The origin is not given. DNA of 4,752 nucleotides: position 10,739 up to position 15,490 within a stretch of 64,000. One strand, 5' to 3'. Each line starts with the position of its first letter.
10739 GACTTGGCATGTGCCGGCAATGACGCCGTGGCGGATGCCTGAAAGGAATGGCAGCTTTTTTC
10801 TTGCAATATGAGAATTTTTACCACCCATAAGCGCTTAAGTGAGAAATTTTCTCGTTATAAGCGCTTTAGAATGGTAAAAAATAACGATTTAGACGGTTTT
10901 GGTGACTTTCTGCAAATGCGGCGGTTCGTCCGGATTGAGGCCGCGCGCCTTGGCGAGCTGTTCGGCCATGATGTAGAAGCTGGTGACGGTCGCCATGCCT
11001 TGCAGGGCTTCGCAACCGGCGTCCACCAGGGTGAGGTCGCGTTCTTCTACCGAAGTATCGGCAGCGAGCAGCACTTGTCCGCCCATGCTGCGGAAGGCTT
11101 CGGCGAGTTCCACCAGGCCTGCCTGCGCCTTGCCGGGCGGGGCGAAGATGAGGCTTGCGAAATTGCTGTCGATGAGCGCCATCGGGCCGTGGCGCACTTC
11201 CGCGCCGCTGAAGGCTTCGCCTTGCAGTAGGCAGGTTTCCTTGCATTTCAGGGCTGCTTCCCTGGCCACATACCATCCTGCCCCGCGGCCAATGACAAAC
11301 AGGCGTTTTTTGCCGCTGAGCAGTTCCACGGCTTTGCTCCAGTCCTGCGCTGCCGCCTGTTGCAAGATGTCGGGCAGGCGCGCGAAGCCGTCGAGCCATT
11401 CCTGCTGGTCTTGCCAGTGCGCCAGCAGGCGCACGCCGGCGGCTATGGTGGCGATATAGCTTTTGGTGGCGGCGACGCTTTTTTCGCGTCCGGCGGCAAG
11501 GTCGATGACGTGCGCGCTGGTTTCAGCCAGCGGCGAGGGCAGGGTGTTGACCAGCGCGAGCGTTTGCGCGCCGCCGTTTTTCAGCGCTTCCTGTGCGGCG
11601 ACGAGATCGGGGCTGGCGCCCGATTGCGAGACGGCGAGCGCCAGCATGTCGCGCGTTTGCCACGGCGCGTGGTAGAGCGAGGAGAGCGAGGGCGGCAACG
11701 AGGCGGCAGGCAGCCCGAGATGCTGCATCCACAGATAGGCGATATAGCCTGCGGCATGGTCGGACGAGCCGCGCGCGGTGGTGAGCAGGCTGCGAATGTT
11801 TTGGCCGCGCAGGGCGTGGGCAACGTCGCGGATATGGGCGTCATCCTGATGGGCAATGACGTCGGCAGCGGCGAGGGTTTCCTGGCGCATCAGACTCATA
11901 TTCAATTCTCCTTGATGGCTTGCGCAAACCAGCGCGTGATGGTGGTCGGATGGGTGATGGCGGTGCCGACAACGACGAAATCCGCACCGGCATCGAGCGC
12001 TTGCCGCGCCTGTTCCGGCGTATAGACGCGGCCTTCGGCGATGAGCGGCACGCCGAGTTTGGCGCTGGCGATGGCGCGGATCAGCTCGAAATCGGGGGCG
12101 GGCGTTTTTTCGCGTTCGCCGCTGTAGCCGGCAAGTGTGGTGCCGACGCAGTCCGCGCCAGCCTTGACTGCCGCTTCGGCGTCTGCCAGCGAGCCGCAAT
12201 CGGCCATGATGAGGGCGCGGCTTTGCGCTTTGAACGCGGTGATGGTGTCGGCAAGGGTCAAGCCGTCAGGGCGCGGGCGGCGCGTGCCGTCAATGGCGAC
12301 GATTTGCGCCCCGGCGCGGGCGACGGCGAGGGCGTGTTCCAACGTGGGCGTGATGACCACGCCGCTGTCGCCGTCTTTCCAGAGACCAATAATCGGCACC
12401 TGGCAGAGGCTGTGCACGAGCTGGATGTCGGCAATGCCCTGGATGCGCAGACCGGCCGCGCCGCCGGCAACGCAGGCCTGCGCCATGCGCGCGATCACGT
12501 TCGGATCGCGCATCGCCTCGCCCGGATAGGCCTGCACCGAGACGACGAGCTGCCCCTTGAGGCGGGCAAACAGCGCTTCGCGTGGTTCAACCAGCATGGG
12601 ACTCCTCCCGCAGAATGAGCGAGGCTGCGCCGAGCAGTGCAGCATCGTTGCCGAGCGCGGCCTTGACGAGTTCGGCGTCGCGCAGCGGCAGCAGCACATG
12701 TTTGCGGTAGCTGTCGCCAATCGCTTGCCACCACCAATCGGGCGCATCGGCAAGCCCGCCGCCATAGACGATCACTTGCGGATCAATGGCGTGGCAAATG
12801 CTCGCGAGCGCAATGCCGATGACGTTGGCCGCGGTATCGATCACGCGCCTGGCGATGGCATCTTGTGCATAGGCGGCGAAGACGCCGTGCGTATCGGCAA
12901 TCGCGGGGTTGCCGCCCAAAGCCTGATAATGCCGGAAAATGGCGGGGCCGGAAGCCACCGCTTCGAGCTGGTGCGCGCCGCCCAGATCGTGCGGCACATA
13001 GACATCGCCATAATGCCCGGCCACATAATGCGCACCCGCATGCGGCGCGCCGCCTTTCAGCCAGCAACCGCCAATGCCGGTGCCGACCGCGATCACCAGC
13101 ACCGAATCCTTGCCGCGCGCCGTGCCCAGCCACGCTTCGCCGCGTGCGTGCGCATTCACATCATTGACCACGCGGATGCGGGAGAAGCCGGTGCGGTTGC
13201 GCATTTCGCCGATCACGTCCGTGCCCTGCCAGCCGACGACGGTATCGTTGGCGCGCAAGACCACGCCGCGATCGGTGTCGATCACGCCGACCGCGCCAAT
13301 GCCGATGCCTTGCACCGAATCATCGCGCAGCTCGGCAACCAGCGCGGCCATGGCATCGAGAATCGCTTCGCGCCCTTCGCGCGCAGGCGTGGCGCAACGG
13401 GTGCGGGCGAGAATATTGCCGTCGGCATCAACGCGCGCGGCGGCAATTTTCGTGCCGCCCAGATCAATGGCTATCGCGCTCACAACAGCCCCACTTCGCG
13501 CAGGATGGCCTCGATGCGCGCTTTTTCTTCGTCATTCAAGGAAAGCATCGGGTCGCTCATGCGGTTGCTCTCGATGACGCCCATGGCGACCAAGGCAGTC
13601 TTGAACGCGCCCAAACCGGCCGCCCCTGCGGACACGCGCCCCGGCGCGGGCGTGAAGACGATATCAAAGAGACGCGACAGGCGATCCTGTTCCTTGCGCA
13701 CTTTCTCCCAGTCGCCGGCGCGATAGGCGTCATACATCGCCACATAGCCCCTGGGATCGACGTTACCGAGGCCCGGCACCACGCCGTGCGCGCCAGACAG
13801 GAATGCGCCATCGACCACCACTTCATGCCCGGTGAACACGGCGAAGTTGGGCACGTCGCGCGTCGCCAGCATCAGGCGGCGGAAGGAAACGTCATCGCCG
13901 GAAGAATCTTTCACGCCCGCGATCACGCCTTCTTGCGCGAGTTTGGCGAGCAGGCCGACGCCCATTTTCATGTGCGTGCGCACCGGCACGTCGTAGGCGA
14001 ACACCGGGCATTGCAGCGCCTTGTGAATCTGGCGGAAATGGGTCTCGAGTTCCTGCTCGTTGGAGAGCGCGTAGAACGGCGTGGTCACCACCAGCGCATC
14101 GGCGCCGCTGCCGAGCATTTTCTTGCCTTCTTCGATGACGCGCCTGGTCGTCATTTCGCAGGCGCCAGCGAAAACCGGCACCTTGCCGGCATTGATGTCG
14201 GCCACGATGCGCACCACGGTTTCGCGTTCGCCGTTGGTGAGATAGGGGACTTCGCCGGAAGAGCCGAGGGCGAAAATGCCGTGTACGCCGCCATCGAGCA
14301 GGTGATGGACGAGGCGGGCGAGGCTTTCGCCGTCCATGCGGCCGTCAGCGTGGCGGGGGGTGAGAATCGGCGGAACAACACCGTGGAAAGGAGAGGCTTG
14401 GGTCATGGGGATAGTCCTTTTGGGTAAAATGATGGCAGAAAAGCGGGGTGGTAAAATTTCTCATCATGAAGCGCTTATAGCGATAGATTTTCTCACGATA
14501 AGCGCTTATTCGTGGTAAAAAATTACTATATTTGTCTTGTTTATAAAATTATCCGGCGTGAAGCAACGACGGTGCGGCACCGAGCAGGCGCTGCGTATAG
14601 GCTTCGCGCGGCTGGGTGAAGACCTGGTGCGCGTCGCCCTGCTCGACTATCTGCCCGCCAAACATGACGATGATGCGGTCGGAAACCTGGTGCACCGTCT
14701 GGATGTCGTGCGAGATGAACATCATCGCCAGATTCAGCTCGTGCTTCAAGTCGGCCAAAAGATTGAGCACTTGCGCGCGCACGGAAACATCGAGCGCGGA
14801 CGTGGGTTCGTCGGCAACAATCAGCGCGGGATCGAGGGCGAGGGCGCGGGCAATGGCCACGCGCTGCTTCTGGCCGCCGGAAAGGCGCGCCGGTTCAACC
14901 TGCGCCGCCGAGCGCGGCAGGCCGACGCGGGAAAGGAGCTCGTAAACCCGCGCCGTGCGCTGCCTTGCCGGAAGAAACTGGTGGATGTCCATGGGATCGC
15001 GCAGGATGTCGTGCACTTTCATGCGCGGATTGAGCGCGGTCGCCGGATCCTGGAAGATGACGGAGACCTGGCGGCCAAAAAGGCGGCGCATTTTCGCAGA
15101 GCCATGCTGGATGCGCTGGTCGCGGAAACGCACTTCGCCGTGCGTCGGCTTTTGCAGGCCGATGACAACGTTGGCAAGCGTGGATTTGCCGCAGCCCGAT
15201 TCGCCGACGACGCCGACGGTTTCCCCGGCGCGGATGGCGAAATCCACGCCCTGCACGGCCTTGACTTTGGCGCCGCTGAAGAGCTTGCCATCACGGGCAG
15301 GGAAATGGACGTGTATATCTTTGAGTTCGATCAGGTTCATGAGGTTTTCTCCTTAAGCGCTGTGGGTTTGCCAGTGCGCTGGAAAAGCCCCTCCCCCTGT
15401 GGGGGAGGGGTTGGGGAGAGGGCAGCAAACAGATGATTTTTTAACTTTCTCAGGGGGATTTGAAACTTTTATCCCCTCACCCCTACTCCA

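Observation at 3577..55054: Uncatalogued, extremely dense family of AT-rich palindromic-unit MITE-like elements (21 copies in 64 kb)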

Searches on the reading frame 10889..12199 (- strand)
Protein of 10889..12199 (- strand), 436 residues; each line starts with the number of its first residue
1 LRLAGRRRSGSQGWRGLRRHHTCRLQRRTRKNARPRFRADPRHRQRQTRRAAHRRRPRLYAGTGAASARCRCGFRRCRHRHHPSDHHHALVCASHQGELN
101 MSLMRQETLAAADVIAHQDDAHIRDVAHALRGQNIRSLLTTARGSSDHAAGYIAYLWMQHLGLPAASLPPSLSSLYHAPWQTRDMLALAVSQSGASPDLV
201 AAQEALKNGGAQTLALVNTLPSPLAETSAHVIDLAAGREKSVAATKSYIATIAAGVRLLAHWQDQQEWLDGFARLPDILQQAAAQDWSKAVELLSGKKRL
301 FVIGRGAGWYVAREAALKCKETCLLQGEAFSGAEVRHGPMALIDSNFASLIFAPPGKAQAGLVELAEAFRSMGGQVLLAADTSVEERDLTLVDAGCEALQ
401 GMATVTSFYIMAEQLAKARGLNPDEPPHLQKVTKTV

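Call 11: search_protein_families(library=ncbifam, proteins=[window:10889-12199:-])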
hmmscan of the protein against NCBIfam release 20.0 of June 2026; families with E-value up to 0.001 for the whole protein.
window:10889-12199:- (436 aa): 8 families
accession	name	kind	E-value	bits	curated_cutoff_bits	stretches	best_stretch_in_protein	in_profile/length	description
NF046059.1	NagB_SO3506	equivalog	6.3e-72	242.7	430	1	102-436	2-330/330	glucosamine-6-phosphate deaminase NagB-II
TIGR01135.1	glmS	equivalog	4.3e-44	151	418.05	1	120-432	276-603/607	glutamine--fructose-6-phosphate transaminase (isomerizing)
NF001484.0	PRK00331.1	subfamily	1.5e-43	149.1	381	1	104-431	254-596/601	isomerizing glutamine--fructose-6-phosphate transaminase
NF041128.1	glucosaP_deam_GlmD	equivalog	3e-15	56.3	580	1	136-434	32-322/323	glucosamine-6-phosphate deaminase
TIGR02815.1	agaS_fam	subfamily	2.6e-10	39.8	529.2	1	118-347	26-266/372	putative sugar isomerase, AgaS family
TIGR03127.2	RuMP_HxlB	equivalog_domain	6.3e-06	26.2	160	0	182-246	72-135/178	6-phospho-3-hexuloisomerase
NF008590.0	PRK11557.1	equivalog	0.00032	20.2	355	0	134-245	131-242/282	MurR/RpiR family transcriptional regulator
NF008458.0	PRK11337.1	equivalog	0.00047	19.2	378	1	181-235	186-240/293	MurR/RpiR family transcriptional regulator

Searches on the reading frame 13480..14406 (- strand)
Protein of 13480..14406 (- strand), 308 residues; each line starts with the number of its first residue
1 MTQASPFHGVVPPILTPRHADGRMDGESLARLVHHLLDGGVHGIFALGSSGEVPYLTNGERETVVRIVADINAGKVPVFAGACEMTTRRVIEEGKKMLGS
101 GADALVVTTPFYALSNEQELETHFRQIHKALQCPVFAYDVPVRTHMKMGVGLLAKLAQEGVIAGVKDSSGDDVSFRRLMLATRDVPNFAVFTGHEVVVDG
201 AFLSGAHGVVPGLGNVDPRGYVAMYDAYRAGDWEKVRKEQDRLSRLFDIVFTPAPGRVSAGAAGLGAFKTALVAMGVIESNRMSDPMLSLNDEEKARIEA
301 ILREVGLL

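Call 11: search_protein_families(library=ncbifam, proteins=[window:13480-14406:-])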
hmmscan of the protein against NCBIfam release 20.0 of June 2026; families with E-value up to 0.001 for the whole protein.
window:13480-14406:- (308 aa): 7 families
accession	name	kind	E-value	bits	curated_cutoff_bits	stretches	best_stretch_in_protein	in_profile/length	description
TIGR00674.1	dapA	equivalog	3.6e-48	163.9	206.15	1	10-304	2-285/286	4-hydroxy-tetrahydrodipicolinate synthase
TIGR02313.1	HpaI-NOT-DapA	exception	6.5e-38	130.2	396.7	1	7-307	1-291/294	2,4-dihydroxyhept-2-ene-1,7-dioic acid aldolase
NF003164.0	PRK04147.1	equivalog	6.6e-33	114.3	281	1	7-303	4-288/294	N-acetylneuraminate lyase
TIGR00683.1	nanA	equivalog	1.6e-27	96.6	382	1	8-251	2-243/293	N-acetylneuraminate lyase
NF040954.1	Arch_KDGaldase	equivalog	1.5e-24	86.9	390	1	10-250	3-235/288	bifunctional 2-dehydro-3-deoxy-phosphogluconate/2-dehydro-3-deoxy-6-phosphogalactonate aldolase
NF002958.0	PRK03620.1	subfamily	7.9e-22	77.4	278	1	15-304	19-298/307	5-dehydro-4-deoxyglucarate dehydratase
TIGR03249.1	KdgD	equivalog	6.3e-19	68.2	373.95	1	9-304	11-297/299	5-dehydro-4-deoxyglucarate dehydratase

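Call 32: search_protein_families(library=pfam, max_evalue=0.00001, proteins=[window:13480-14406:-])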
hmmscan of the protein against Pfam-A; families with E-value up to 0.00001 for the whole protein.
window:13480-14406:- (308 aa): 1 family
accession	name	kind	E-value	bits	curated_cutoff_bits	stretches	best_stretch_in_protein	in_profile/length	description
PF00701.28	DHDPS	-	2.8e-53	181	22.1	1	7-304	2-288/289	Dihydrodipicolinate synthetase family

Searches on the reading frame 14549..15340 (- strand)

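Call 30: search_protein_families(library=pfam, max_evalue=0.00001, proteins=[window:14549-15340:-])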
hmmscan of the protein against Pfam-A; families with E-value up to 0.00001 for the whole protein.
window:14549-15340:- (263 aa): 2 families
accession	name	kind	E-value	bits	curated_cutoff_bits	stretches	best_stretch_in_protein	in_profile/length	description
PF00005.33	ABC_tran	-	2.1e-35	122.7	25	1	30-181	2-137/137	ABC transporter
PF02463.25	SMC_N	-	1.9e-07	31.1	40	1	41-225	26-210/220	RecF/RecN/SMC N terminal domain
